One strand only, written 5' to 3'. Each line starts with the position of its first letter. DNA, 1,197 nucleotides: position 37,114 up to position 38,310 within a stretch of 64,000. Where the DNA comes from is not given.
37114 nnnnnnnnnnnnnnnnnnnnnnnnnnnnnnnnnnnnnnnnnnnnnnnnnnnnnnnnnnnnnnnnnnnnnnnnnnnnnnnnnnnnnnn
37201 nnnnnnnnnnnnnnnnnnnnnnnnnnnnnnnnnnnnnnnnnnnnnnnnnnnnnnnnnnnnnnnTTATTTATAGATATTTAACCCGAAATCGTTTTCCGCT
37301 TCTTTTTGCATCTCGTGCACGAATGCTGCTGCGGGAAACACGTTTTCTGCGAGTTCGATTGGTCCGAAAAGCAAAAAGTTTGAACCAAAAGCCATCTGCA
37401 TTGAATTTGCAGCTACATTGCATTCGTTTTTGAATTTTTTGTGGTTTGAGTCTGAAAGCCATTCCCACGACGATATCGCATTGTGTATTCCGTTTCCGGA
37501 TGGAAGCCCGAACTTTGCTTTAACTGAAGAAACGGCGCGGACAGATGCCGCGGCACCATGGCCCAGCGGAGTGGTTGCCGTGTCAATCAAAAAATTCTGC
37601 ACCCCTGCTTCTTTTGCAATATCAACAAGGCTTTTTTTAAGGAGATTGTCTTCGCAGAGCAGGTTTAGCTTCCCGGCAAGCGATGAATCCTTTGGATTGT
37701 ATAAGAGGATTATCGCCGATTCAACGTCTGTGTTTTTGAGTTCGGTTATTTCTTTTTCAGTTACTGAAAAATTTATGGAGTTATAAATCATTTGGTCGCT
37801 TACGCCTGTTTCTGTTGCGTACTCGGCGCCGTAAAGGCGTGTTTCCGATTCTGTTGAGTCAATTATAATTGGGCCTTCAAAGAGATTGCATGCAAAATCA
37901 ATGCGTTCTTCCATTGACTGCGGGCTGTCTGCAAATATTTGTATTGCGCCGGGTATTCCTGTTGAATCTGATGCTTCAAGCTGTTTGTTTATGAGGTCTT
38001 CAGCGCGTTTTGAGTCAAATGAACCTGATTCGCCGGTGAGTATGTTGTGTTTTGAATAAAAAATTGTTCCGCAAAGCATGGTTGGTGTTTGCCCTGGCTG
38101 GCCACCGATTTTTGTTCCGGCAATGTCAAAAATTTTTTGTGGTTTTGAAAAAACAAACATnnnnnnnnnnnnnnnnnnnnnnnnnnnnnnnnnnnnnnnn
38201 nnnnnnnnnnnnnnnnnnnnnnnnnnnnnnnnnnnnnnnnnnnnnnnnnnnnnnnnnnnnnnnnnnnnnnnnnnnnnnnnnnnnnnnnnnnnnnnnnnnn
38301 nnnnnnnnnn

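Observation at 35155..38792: One-strand C1 operon: MtrA-like corrinoid protein, MtrH-like methyltransferase, ThyA, unknown ORF, MetF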

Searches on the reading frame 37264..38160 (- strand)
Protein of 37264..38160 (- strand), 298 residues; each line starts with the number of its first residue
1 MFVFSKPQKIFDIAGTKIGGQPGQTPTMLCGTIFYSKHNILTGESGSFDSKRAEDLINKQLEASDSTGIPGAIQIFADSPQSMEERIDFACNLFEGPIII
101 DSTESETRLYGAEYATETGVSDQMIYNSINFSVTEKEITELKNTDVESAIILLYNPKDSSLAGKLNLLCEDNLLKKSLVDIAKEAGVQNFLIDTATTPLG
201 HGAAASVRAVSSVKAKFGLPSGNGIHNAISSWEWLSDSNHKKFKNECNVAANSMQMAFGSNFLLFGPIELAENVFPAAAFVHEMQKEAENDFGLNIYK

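Call 3: search_protein_families(library=pfam, proteins=[window:37264-38160:-], max_evalue=0.1)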
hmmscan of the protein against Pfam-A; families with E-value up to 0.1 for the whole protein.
window:37264-38160:- (298 aa): 1 family
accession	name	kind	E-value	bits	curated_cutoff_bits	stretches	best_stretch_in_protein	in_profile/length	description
PF02007.24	MtrH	-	4.4e-97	325.3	22.8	1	7-295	2-297/299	Tetrahydromethanopterin S-methyltransferase MtrH subunit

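Call 4: search_protein_families(library=ncbifam, proteins=[window:37264-38160:-], max_evalue=0.1)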
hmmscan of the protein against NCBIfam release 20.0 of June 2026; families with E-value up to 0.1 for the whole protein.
window:37264-38160:- (298 aa): 4 families
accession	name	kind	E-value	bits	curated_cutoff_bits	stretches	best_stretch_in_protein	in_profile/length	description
TIGR01114.1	mtrH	equivalog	2.9e-96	322.3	271.4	1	1-296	1-303/314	tetrahydromethanopterin S-methyltransferase subunit H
NF002142.0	PRK00979.1-1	subfamily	7.1e-78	261.7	287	1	4-288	2-280/306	tetrahydromethanopterin S-methyltransferase subunit H family protein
NF047990.1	Co_MTase_MtgA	equivalog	1.9e-52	178.7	550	1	1-284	1-283/306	[methyl-Co(III) glycine betaine-specific corrinoid protein]--tetrahydrofolate methyltransferase MtgA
NF003331.0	PRK04338.1-7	equivalog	0.0053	15.6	560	1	90-152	50-111/376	tRNA (guanine(26)-N(2))-dimethyltransferase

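Call 5: find_encoding_contigs(protein=window:37264-38160:-, flank=10000, max_places=6)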
Protein window:37264-38160:- (298 aa): 8 contigs read that carry it; 4 places shown.
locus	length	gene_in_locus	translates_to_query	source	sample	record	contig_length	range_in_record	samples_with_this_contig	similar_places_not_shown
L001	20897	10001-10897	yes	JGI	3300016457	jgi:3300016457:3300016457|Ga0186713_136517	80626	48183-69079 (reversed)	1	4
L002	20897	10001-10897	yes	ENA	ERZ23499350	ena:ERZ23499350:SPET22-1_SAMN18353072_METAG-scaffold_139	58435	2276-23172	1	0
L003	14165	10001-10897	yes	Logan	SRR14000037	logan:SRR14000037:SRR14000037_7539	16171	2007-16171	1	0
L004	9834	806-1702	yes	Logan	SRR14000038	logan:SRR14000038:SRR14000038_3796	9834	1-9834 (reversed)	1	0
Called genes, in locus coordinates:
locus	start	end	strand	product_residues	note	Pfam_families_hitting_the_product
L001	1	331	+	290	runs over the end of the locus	PF00156:Pribosyltran (faint)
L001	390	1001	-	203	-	PF01813:ATP-synt_D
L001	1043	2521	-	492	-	PF02874:ATP-synt_ab_N, PF00006:ATP-synt_ab, PF22919:ATP-synt_VA_C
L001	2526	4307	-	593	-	PF02874:ATP-synt_ab_N, PF16886:ATP-synt_ab_Xtn, PF00006:ATP-synt_ab, PF22919:ATP-synt_VA_C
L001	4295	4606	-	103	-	PF01990:ATP-synt_F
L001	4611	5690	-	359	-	PF01992:vATP-synt_AC39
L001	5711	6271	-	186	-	PF01991:vATP-synt_E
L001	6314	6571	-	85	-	PF00137:ATP-synt_C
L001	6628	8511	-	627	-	PF01496:V_ATPase_I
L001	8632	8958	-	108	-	-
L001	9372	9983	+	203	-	PF04208:MtrA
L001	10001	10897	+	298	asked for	PF02007:MtrH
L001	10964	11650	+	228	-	PF00303:Thymidylat_synt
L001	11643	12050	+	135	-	PF14251:PterinBD-DUF4346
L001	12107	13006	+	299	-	PF02219:MTHFR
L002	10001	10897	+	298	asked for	PF02007:MtrH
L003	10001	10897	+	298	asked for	PF02007:MtrH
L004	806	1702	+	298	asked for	PF02007:MtrH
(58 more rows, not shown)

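Call 9: find_homologous_proteins(query=window:37264-38160:-, max_evalue=1e-20)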
Query window:37264-38160:- (298 aa): 198 proteins with E <= 1e-20 among 1434 candidates; the best 120 are listed.
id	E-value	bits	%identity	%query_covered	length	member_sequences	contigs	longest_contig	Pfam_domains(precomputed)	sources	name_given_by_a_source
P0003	4.3e-194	661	100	100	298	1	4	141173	PF02007.25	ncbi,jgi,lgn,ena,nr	ncbi:MAG: tetrahydromethanopterin S-methyltransferase subunit H [Candidatus Diapherotrites archaeon]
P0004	2.3e-164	563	83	100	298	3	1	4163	PF02007.25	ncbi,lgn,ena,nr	ncbi:MAG: tetrahydromethanopterin S-methyltransferase subunit H [Candidatus Diapherotrites archaeon]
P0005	7.2e-79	283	49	100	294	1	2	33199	PF02007.25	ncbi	ncbi:MAG: tetrahydromethanopterin S-methyltransferase subunit H [archaeon]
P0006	4.8e-78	280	47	97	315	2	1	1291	PF02007.25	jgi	jgi:tetrahydromethanopterin S-methyltransferase subunit H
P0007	1.6e-77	279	45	98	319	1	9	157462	PF02007.25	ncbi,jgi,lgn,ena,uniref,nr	ncbi:tetrahydromethanopterin S-methyltransferase subunit H [Methanocaldococcus sp.]|uniref:tetrahydr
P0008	4.3e-77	277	47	97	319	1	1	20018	PF02007.25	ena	-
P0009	4.9e-77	277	46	97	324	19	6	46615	PF02007.25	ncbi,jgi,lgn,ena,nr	ncbi:MAG TPA: tetrahydromethanopterin S-methyltransferase subunit H [Desulfobacteria bacterium]|nr:t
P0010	6.5e-77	277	45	97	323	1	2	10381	PF02007.25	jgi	jgi:tetrahydromethanopterin S-methyltransferase subunit H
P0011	6.8e-77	277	45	97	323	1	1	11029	PF02007.25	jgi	jgi:tetrahydromethanopterin S-methyltransferase subunit H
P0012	9.2e-77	276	44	97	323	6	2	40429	PF02007.25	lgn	-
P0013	9.7e-77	276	44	99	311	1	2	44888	PF02007.25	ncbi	-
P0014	2.9e-76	275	47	97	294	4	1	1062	PF02007.25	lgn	-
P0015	3.1e-76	274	47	97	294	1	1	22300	PF02007.25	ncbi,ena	-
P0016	7.5e-76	273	44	97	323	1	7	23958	PF02007.25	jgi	jgi:tetrahydromethanopterin S-methyltransferase subunit H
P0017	1.0e-75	273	44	97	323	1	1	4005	PF02007.25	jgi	jgi:tetrahydromethanopterin S-methyltransferase subunit H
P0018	2.0e-75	272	44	99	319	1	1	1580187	PF02007.25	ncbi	ncbi:tetrahydromethanopterin S-methyltransferase subunit H [Methanocaldococcus sp. 16A]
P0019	2.3e-75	272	44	99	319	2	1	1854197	PF02007.25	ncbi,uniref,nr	ncbi:tetrahydromethanopterin S-methyltransferase subunit H [Methanotorris igneus]|uniref:Tetrahydrom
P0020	2.3e-75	272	44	99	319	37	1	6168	PF02007.25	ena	-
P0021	2.4e-75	271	48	97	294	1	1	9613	PF02007.25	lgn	-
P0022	3.2e-75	271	47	97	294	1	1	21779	PF02007.25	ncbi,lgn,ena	-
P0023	3.3e-75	271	44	99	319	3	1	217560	PF02007.25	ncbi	-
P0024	4.1e-75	271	43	97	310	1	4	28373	PF02007.25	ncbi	-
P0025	4.6e-75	271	45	98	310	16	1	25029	PF02007.25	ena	-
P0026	7.7e-75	270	44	97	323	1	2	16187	PF02007.25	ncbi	-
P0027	7.9e-75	270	44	98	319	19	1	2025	PF02007.25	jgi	-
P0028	1.1e-74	269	44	98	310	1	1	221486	PF02007.25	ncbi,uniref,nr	ncbi:tetrahydromethanopterin S-methyltransferase subunit H [Methanothermobacter sp.]|uniref:tetrahyd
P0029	1.2e-74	269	44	99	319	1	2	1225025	PF02007.25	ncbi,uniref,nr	ncbi:tetrahydromethanopterin S-methyltransferase subunit H [Methanotorris formicicus]|uniref:Tetrahy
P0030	1.6e-74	269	44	98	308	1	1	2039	PF02007.25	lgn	-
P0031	1.9e-74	269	43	98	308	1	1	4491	PF02007.25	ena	-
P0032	3.2e-74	268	46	96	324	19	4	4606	PF02007.25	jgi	jgi:tetrahydromethanopterin S-methyltransferase subunit H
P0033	4.4e-74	267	45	97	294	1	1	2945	PF02007.25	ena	-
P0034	4.8e-74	267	43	98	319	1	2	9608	PF02007.25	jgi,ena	-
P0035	5.2e-74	267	44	99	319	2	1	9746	PF02007.25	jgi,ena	-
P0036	5.4e-74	267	44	99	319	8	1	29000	PF02007.25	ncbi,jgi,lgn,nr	ncbi:tetrahydromethanopterin S-methyltransferase subunit H [Methanothermococcus sp. SCGC AD-155-E23]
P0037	8.2e-74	266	43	99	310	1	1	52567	PF02007.25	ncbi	-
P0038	8.2e-74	266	43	99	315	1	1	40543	PF02007.25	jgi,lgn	jgi:tetrahydromethanopterin S-methyltransferase subunit H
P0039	1.2e-73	266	43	99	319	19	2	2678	PF02007.25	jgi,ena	jgi:tetrahydromethanopterin S-methyltransferase subunit H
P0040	1.6e-73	266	46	98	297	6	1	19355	PF02007.25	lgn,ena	-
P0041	1.6e-73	266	43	99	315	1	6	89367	PF02007.25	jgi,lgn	jgi:tetrahydromethanopterin S-methyltransferase subunit H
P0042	2.1e-73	265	47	99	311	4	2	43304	PF02007.25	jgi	jgi:tetrahydromethanopterin S-methyltransferase subunit H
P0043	2.2e-73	265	43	97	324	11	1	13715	PF02007.25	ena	-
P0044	2.2e-73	265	45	97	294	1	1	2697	PF02007.25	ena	-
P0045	3.3e-73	265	43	97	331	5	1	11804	PF02007.25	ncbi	-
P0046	3.4e-73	264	45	99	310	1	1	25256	PF02007.25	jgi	jgi:tetrahydromethanopterin S-methyltransferase subunit H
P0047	5.3e-73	264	43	99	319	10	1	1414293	PF02007.25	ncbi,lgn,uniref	ncbi:tetrahydromethanopterin S-methyltransferase subunit H [Methanocaldococcus indicus]|uniref:tetra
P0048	7.4e-73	263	43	99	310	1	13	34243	PF02007.25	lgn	-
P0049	9.4e-73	263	44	97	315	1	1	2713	PF02007.25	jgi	jgi:tetrahydromethanopterin S-methyltransferase subunit H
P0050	9.6e-73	263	44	98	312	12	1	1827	PF02007.25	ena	-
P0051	1.1e-72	263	44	100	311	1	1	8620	PF02007.25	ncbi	-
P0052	1.3e-72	263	46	94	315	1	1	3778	PF02007.25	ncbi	-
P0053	1.5e-72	262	42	99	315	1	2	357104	PF02007.25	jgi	jgi:tetrahydromethanopterin S-methyltransferase subunit H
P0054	2.4e-72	262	45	97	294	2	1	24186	PF02007.25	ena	-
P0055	2.5e-72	262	44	97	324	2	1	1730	PF02007.25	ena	-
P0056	2.9e-72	261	45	99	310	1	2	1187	PF02007.25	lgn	-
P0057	4.2e-72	261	43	98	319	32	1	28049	PF02007.25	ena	-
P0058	5.3e-72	261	42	99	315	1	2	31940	PF02007.25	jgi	jgi:tetrahydromethanopterin S-methyltransferase subunit H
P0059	9.1e-72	260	46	99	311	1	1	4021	PF02007.25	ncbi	ncbi:MAG: tetrahydromethanopterin S-methyltransferase subunit H [Candidatus Thorarchaeota archaeon]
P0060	1.1e-71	260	44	99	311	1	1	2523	PF02007.25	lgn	-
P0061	1.2e-71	259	45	98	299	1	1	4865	PF02007.25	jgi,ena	-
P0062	1.3e-71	259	46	94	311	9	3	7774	PF02007.25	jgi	-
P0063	2.0e-71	259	44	99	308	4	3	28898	PF02007.25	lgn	-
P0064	2.5e-71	258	43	97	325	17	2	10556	PF02007.25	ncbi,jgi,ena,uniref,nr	ncbi:MAG: tetrahydromethanopterin S-methyltransferase subunit H [Candidatus Methanolliviera hydrocar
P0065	2.6e-71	258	43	100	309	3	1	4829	PF02007.25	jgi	jgi:tetrahydromethanopterin S-methyltransferase subunit H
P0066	2.8e-71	258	47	99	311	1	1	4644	PF02007.25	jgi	jgi:tetrahydromethanopterin S-methyltransferase subunit H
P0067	4.3e-71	258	44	100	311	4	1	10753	PF02007.25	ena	-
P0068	4.6e-71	257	45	98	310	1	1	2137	PF02007.25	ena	-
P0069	4.7e-71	257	45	99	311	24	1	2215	PF02007.25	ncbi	ncbi:MAG: tetrahydromethanopterin S-methyltransferase subunit H [Candidatus Thorarchaeota archaeon]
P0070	5.1e-71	257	43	98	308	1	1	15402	PF02007.25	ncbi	-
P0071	5.5e-71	257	45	98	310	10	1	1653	PF02007.25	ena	-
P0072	5.6e-71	257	45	94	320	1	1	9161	PF02007.25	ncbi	-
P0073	6.8e-71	257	45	99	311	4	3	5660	PF02007.25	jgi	-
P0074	8.2e-71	257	46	99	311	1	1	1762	PF02007.25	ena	-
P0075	8.7e-71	257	43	100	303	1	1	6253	PF02007.25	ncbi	-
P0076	9.3e-71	256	45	98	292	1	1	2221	PF02007.25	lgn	-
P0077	1.1e-70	256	44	98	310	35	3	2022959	PF02007.25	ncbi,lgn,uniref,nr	ncbi:tetrahydromethanopterin S-methyltransferase subunit H [Methanohalophilus halophilus]|uniref:Tet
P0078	1.2e-70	256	43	100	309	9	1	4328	PF02007.25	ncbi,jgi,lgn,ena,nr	ncbi:MAG: tetrahydromethanopterin S-methyltransferase subunit H [Methanotrichaceae archaeon]|nr:tetr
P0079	1.3e-70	256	42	97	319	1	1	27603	PF02007.25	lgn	-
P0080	2.2e-70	255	43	98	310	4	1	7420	PF02007.25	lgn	-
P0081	2.6e-70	255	43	98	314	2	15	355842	PF02007.25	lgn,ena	-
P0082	2.6e-70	255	44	97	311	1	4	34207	PF02007.25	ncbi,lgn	ncbi:MAG: tetrahydromethanopterin S-methyltransferase subunit H [Candidatus Thorarchaeota archaeon]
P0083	2.6e-70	255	47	94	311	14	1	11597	PF02007.25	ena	-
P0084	3.2e-70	255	43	98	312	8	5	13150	PF02007.25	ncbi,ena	-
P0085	3.3e-70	255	42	98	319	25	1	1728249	PF02007.25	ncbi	ncbi:tetrahydromethanopterin S-methyltransferase subunit H [Methanococcus sp. CF]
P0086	4.2e-70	254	44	91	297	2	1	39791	PF02007.25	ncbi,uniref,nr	ncbi:tetrahydromethanopterin S-methyltransferase subunit H [Methanocaldococcus villosus KIN24-T80]|u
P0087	6.2e-70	254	43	100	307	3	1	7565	PF02007.25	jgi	jgi:tetrahydromethanopterin S-methyltransferase subunit H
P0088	8.9e-70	253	44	99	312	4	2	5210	PF02007.25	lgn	-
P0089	1.1e-69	253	46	94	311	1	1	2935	PF02007.25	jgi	-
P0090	1.7e-69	252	43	98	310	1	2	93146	PF02007.25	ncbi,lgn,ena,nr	ncbi:MAG: tetrahydromethanopterin S-methyltransferase subunit H [Methanobacteriaceae archaeon]|nr:te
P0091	2.2e-69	252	43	100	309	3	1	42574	PF02007.25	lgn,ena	-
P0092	2.2e-69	252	42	98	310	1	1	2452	PF02007.25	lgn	-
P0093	3.7e-69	251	43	99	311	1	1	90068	PF02007.25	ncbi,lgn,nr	ncbi:tetrahydromethanopterin S-methyltransferase subunit H [Candidatus Thorarchaeota archaeon]|nr:MA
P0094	6.3e-69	250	42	100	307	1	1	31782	PF02007.25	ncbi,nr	ncbi:MAG: tetrahydromethanopterin S-methyltransferase subunit H [Methanotrichaceae archaeon]|nr:tetr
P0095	9.4e-69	250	41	98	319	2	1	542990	PF02007.25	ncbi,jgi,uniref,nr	ncbi:tetrahydromethanopterin S-methyltransferase subunit H [Methanococcus voltae]|jgi:tetrahydrometh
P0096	9.7e-69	250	43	98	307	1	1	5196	PF02007.25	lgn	-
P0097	1.7e-68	249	42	98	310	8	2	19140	PF02007.25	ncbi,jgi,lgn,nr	ncbi:MAG: tetrahydromethanopterin S-methyltransferase subunit H [Methanobrevibacter sp.]|jgi:tetrahy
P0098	1.8e-68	249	43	97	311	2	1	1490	PF02007.25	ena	-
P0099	1.8e-68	249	41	99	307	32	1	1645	PF02007.25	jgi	jgi:tetrahydromethanopterin S-methyltransferase subunit H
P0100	2.5e-68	248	46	99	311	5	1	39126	PF02007.25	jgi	-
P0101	3.7e-68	248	44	94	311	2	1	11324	PF02007.25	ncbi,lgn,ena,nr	ncbi:tetrahydromethanopterin S-methyltransferase subunit H [Candidatus Thorarchaeota archaeon]|nr:MA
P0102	5.0e-68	248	41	98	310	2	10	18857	PF02007.25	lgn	-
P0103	6.4e-68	247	44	94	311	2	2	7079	PF02007.25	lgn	-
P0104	7.0e-68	247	45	94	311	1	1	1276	PF02007.25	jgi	jgi:tetrahydromethanopterin S-methyltransferase subunit H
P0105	8.7e-68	247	44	98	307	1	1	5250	PF02007.25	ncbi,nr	ncbi:Tetrahydromethanopterin S-methyltransferase subunit H [uncultured archaeon]|nr:Tetrahydromethan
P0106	1.4e-67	246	41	99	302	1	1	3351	PF02007.25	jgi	-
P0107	1.8e-67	246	41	98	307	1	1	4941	PF02007.25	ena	-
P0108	1.9e-67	246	40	98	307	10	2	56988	PF02007.25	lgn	-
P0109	2.9e-67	245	45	98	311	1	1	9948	PF02007.25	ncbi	ncbi:MAG: tetrahydromethanopterin S-methyltransferase subunit H [Candidatus Thorarchaeota archaeon]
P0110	3.2e-67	245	44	100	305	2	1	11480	PF02007.25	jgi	-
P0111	3.6e-67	245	45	99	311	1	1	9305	PF02007.25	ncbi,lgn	-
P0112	4.4e-67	244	42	98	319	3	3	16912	PF02007.25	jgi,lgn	-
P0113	8.0e-67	244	41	98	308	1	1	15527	PF02007.25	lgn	-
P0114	2.2e-66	242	43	99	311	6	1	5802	PF02007.25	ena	-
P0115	3.1e-66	242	44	94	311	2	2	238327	PF02007.25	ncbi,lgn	-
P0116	3.6e-66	241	45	94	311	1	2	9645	PF02007.25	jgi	jgi:tetrahydromethanopterin S-methyltransferase subunit H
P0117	3.9e-66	241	45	94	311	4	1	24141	PF02007.25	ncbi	-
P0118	6.4e-66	241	44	98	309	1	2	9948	PF02007.25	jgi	jgi:tetrahydromethanopterin S-methyltransferase subunit H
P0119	6.5e-66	241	44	99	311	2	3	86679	PF02007.25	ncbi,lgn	ncbi:MAG: tetrahydromethanopterin S-methyltransferase subunit H [Candidatus Thorarchaeota archaeon]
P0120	6.5e-66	241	43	99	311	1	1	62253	PF02007.25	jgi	-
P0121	7.2e-66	240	43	99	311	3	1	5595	PF02007.25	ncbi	ncbi:MAG: tetrahydromethanopterin S-methyltransferase subunit H [Promethearchaeota archaeon]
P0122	1.0e-65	240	44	99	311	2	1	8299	PF02007.25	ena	-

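Call 13: find_encoding_contigs(protein=P0005, flank=10000, max_places=2)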
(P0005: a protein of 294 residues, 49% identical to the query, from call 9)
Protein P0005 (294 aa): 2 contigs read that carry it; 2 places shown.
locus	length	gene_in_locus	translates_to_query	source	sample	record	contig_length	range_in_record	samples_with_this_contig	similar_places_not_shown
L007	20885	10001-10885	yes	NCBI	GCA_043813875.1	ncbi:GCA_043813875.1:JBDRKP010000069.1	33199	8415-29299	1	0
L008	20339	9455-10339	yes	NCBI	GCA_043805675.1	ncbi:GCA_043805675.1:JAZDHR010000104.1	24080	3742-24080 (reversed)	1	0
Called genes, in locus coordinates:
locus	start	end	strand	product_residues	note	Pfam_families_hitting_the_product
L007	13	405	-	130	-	-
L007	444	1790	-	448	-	PF04326:SLFN_AlbA_2, PF13749:HATPase_c_4, PF13412:HTH_24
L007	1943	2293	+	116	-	PF17761:DUF1016_N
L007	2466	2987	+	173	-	-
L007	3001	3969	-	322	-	PF10459:Peptidase_S46 (faint), PF00089:Trypsin, PF13365:Trypsin_2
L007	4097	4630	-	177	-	-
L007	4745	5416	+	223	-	-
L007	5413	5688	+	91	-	PF14947:HTH_45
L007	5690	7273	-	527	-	PF01293:PEPCK_ATP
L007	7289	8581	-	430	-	PF00155:Aminotran_1_2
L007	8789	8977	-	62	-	-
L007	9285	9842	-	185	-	PF02659:Mntp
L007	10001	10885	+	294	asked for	PF02007:MtrH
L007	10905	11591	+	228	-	PF00303:Thymidylat_synt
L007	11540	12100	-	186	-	-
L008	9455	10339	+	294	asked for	PF02007:MtrH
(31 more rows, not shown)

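Call 14: find_encoding_contigs(protein=P0004, flank=10000, max_places=2)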
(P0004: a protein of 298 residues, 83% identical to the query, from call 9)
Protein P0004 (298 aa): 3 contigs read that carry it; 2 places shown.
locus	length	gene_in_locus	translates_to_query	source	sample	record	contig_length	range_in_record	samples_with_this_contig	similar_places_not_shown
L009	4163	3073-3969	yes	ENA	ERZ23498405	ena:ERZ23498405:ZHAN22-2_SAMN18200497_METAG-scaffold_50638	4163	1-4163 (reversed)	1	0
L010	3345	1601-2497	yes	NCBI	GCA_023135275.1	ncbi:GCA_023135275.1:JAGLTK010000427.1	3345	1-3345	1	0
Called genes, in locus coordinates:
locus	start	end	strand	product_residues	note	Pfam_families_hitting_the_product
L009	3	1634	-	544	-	?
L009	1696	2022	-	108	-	-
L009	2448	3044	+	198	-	PF04208:MtrA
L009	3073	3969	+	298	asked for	PF02007:MtrH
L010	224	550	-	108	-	-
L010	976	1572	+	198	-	PF04208:MtrA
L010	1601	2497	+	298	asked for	PF02007:MtrH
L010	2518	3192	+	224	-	PF00303:Thymidylat_synt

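Call 16: find_related_loci(query=A1, collection=genome_contigs, flank=8000)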
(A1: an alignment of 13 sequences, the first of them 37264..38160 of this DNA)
Query A1 (298 aa) in genome_contigs; peptide patterns used: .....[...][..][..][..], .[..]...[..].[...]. (x = any residue, [..] = any of these).
197 stretches matched a pattern; 88 encode a relative of the query (tblastn E <= 1e-3); the best 80 are kept; 80 distinct loci.
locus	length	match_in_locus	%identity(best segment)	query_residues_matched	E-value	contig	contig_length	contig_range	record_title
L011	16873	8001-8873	49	1-298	6e-87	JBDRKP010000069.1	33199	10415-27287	MAG: archaeon isolate MEGAHIT-group-1.727 k141_512285, whole genome shotgun sequence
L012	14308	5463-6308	47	1-288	4e-83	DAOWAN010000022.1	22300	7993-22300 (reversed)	MAG TPA_asm: Candidatus Nanohalarchaeota archaeon isolate CSMAG_1836 CSMAG_1836_k141_5457209_length_22300_cov_11.0002, w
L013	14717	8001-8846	46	1-288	3e-83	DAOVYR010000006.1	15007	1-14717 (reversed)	MAG TPA_asm: Candidatus Nanohalarchaeota archaeon isolate CSMAG_1788 CSMAG_1788_k141_350632_length_15007_cov_34.2720, wh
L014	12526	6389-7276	46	1-292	2e-82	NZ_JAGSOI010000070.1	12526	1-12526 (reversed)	Methanococcoides seepicolus strain LLY Scaffold70, whole genome shotgun sequence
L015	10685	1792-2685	45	1-294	6e-82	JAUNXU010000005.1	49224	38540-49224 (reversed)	MAG: Methanobacteriaceae archaeon isolate S3R_St_10 NODE_226_length_49224_cov_14.245053, whole genome shotgun sequence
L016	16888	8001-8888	46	1-292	1e-81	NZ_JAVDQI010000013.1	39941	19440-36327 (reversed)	Methanococcoides alaskense strain DSM 17273 Ga0451171_13, whole genome shotgun sequence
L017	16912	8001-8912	43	1-296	4e-81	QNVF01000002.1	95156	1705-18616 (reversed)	MAG: Candidatus Nezhaarchaeota archaeon WYZ-LMO8 Nezharchaeota_archaeon_WYZ-LMO8_contig-2, whole genome shotgun sequence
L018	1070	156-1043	45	1-292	1e-87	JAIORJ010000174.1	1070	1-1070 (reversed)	MAG: Methanococcoides sp. isolate SMBSF15 20073_Bin_1_contigs_1_c_000000007351, whole genome shotgun sequence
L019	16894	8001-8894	46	1-294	7e-81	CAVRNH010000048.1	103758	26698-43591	MAG: uncultured Methanosarcinaceae archaeon isolate MFD05674.bin.2.15 genome assembly, contig: contig_17151, whole genom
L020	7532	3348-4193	45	1-288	8e-81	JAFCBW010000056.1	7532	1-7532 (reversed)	MAG: Candidatus Nanohalarchaeota archaeon isolate AB_03_Bin_175 AB_03_Bin_175_scaffold_14751, whole genome shotgun seque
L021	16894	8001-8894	44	1-294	9e-80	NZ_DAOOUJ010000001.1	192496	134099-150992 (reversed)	MAG: Methanosarcina sp. isolate AMR_MDS_2470 NODE_27_length_192496_cov_18.975011, whole genome shotgun sequence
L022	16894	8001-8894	46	1-294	1e-79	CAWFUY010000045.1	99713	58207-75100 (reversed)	MAG: uncultured Methanosarcinaceae archaeon isolate MFD01299.bin.2.167 genome assembly, contig: contig_4574, whole genom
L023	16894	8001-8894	46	1-294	2e-79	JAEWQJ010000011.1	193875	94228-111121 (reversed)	MAG: Methanobacteriota archaeon isolate OH_SBrB_19 k127_998006, whole genome shotgun sequence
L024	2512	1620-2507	46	1-292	2e-81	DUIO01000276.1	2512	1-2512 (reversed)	MAG TPA_asm: Methanosarcina sp. isolate UBA8098 contig_3217, whole genome shotgun sequence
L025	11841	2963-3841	41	1-292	2e-79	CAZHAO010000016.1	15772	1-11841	MAG TPA_asm: uncultured Methanotrichaceae archaeon isolate SRP098346_co1_296 genome assembly, contig: NODE_4002_length_1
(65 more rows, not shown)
